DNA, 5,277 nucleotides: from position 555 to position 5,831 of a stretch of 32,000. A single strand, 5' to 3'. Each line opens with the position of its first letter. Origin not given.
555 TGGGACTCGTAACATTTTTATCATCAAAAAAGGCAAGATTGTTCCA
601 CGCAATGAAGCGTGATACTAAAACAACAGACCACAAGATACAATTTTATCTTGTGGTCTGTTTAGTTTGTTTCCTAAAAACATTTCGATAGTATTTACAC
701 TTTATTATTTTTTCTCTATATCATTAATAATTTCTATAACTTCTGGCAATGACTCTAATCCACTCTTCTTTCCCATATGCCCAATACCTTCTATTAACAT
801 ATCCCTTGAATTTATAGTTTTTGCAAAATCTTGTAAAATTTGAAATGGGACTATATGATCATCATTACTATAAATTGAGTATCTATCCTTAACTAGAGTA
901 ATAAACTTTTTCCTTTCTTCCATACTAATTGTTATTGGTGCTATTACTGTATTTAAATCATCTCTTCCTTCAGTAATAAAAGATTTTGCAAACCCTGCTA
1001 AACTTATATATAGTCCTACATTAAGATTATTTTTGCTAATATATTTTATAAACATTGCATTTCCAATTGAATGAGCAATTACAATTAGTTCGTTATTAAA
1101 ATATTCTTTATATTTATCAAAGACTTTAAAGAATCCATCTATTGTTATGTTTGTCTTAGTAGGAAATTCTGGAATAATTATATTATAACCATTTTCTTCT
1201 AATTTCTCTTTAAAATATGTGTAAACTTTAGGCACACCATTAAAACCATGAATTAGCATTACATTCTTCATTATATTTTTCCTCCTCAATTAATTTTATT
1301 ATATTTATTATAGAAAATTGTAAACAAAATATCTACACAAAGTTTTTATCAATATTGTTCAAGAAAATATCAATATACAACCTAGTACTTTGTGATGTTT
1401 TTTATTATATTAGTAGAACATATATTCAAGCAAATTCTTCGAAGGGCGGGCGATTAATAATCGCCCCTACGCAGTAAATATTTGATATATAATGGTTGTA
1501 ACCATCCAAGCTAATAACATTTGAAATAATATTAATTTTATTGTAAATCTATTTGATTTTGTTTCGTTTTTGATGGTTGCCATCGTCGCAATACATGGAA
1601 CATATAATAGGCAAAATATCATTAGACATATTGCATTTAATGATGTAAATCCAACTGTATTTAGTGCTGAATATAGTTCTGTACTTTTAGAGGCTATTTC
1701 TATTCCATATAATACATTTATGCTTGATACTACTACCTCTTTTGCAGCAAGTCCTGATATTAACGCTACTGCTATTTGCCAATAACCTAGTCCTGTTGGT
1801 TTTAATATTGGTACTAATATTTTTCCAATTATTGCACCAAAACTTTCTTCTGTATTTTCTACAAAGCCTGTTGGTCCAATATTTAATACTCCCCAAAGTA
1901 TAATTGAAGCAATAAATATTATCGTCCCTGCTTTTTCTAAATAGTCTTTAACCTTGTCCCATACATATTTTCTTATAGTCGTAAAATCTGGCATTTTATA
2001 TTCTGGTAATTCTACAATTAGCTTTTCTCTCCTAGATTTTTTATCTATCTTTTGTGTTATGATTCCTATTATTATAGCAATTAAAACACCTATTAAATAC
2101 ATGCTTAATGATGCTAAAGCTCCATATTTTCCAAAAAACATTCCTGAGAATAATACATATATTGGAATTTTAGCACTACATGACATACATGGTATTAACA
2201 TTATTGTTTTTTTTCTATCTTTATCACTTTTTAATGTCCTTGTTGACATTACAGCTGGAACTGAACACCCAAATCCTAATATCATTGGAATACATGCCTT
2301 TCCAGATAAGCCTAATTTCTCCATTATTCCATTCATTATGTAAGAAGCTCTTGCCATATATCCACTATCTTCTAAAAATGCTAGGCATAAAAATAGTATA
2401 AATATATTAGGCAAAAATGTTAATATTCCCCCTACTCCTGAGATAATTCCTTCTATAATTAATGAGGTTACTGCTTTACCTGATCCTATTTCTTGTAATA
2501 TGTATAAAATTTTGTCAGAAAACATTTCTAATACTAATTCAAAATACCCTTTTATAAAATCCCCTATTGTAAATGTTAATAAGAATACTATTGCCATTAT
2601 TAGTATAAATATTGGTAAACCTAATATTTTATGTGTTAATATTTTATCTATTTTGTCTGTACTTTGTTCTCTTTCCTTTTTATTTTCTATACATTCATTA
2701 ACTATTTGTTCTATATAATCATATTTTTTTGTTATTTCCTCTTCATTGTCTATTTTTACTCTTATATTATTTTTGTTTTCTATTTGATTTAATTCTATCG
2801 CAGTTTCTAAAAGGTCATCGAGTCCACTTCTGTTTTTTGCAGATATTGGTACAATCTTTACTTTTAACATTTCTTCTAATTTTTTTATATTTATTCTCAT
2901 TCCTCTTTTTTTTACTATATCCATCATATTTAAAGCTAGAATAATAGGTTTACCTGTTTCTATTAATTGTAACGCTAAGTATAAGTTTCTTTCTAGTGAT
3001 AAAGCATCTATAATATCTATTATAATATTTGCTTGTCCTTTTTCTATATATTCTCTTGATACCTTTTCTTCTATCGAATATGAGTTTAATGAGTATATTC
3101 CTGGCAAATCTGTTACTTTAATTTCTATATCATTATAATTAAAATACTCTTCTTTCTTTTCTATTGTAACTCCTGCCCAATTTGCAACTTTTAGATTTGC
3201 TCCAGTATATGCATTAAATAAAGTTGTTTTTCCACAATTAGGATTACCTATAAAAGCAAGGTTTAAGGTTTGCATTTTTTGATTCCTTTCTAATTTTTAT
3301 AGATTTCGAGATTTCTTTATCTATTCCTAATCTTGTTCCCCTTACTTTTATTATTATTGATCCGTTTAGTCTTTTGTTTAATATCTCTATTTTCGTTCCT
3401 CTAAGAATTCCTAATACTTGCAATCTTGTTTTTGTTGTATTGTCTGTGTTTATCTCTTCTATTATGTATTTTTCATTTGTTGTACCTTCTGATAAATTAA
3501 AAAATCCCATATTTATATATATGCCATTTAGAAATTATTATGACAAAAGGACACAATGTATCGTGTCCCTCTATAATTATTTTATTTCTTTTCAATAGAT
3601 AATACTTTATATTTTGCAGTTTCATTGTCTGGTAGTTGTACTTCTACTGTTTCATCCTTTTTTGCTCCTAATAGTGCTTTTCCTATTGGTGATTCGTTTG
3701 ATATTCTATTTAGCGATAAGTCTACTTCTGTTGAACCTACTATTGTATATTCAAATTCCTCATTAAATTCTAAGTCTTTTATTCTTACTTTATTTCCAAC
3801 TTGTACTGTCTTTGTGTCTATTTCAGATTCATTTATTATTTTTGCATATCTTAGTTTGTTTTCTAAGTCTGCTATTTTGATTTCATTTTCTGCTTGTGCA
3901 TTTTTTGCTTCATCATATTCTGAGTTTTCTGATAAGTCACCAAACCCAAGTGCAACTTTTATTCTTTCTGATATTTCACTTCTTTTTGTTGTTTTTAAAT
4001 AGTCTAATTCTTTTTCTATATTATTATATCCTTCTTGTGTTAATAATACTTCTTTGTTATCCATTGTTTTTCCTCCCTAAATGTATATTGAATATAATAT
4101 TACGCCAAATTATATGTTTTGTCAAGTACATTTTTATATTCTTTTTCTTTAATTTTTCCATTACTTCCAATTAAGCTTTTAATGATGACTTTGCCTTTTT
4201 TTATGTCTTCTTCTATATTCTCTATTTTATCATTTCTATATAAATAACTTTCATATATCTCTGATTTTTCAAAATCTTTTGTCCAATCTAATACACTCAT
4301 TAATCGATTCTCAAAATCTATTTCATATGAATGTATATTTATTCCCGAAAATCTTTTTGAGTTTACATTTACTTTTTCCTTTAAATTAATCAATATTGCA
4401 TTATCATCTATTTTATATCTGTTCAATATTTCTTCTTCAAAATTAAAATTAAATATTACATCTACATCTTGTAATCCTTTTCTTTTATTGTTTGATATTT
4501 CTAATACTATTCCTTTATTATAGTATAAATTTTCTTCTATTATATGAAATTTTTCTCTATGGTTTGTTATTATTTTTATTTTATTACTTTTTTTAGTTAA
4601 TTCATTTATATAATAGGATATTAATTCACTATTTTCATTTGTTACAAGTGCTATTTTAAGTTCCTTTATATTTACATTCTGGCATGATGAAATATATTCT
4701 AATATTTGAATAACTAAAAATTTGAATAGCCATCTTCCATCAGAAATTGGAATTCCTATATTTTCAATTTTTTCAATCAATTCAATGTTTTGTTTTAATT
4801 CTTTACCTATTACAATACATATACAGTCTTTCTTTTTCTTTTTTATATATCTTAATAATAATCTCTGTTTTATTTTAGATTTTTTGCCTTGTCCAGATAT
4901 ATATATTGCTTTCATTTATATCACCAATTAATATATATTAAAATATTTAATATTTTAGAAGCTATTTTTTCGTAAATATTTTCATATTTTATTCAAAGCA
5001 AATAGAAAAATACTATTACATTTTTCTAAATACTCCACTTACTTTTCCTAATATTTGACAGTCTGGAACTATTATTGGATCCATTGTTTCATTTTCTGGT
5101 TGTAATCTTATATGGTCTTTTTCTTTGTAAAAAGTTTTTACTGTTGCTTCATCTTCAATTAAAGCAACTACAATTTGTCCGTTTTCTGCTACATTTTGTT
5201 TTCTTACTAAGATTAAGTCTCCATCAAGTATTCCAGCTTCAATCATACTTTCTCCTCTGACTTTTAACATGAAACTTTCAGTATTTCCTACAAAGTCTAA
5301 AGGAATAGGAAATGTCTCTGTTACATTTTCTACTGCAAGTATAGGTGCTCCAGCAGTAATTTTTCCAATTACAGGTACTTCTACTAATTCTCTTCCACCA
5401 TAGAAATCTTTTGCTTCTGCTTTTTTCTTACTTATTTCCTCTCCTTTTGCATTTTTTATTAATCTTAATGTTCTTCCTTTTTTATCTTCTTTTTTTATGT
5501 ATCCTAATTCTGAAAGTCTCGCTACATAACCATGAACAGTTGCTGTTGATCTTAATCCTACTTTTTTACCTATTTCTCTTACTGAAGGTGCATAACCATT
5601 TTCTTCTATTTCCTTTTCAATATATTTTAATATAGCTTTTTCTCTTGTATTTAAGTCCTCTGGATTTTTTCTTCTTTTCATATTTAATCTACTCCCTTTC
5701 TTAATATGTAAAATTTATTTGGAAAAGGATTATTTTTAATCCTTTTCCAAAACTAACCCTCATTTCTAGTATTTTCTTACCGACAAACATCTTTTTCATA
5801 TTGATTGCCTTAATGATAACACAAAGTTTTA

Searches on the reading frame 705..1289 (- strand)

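Call 42: search_protein_families(library=pfam, proteins=[window:705-1289:-], max_evalue=0.00001)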
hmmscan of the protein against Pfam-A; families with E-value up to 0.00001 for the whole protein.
window:705-1289:- (194 aa): 2 families
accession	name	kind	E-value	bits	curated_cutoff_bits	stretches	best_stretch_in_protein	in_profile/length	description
PF06821.19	Ser_hydrolase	-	3.1e-09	37.4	22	1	59-188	48-170/172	Serine hydrolase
PF12695.13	Abhydrolase_5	-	7.3e-08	32.8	27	1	14-101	6-91/164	Alpha/beta hydrolase family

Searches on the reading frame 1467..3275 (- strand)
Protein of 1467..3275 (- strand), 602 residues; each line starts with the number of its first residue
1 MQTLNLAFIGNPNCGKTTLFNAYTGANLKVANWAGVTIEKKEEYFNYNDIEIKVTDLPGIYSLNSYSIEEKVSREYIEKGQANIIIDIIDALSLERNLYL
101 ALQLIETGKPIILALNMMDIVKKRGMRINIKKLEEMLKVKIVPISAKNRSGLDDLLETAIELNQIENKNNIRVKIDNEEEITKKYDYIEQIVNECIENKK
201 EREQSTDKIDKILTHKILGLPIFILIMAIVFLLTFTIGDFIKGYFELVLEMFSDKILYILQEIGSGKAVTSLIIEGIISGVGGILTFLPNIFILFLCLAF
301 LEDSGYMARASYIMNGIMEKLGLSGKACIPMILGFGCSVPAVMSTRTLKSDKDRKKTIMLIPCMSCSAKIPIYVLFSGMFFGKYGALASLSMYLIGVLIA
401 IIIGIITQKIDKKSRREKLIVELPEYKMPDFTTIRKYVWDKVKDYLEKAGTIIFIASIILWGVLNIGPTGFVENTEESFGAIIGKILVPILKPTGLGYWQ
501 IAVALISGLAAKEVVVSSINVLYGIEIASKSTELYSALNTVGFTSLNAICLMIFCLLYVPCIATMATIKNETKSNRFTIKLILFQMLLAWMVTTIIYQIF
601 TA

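Call 42: search_protein_families(library=pfam, proteins=[window:1467-3275:-], max_evalue=0.00001)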
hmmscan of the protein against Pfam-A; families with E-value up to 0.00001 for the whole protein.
window:1467-3275:- (602 aa): 5 families
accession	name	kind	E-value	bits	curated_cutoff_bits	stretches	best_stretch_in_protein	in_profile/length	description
PF02421.24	FeoB_N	-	3.1e-62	209.1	27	1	5-158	2-155/156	Ferrous iron transport protein B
PF07670.19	Gate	-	4.9e-34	117.4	29.6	2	285-379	2-103/104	Nucleoside recognition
PF01926.29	MMR_HSR1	-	1.6e-20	73.7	21.9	1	6-116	2-112/113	50S ribosome-binding GTPase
PF07664.17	FeoB_C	-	3.9e-12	46.1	26.6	1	390-441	2-54/54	Ferrous iron transport protein B C terminus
PF00009.33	GTP_EFTU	-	5.2e-07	29.9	26.5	0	28-161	47-184/188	Elongation factor Tu GTP binding domain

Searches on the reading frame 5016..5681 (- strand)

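Call 42: search_protein_families(library=pfam, proteins=[window:5016-5681:-], max_evalue=0.00001)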
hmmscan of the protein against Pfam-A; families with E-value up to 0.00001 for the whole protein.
window:5016-5681:- (221 aa): 2 families
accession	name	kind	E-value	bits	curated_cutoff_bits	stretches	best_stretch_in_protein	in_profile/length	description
PF00717.28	Peptidase_S24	-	8.6e-37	125.8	23.3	1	103-214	1-115/116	Peptidase S24-like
PF01726.22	LexA_DNA_bind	-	3.2e-17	62.5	23.7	1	8-71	2-65/65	LexA DNA binding domain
